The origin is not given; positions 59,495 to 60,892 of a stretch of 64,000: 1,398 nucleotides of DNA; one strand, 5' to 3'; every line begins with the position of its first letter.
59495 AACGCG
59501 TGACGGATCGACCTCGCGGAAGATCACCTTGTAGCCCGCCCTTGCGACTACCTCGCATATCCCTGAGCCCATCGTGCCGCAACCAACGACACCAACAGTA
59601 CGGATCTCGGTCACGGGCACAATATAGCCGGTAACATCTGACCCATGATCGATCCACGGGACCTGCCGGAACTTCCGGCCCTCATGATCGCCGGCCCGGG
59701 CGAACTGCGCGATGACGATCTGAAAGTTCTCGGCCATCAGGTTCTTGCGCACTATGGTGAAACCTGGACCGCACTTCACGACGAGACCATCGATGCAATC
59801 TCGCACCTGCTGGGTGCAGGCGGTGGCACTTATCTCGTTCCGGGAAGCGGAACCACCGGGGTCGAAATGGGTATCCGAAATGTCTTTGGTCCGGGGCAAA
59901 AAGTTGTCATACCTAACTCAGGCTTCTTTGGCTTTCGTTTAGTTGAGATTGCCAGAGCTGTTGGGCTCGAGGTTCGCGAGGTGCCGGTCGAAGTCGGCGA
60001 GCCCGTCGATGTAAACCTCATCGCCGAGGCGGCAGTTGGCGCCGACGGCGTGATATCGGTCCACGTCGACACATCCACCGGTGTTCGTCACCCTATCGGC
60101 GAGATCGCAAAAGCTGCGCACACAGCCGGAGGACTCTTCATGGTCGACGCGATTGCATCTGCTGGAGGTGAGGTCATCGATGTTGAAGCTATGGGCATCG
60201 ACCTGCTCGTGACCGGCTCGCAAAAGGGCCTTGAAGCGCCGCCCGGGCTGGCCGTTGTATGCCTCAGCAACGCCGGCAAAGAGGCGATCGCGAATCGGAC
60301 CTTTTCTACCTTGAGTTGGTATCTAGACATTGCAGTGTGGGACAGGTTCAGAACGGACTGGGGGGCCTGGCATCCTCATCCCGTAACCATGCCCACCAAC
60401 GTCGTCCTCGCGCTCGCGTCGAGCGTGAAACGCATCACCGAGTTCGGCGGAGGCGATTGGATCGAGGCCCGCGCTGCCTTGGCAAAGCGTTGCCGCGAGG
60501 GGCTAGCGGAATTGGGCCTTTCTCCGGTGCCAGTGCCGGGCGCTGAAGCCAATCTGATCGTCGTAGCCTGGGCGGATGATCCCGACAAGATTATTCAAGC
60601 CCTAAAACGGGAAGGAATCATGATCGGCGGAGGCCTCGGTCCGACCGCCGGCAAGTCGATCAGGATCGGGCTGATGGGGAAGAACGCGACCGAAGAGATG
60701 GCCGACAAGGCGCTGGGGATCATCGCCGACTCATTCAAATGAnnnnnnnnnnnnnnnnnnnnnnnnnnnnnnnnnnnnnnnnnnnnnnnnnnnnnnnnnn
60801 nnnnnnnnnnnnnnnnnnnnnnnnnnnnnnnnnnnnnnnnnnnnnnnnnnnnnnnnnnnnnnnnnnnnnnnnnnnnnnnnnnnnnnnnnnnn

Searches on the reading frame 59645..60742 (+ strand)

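Call 72: search_protein_families(library=pfam, proteins=[window:59645-60742:+], max_evalue=0.0001)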
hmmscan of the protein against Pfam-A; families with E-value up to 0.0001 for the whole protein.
window:59645-60742:+ (365 aa): 1 family
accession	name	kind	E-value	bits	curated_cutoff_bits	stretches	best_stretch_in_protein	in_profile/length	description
PF00266.25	Aminotran_5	-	1.8e-22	80.3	21.5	1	28-351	28-367/371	Aminotransferase class-V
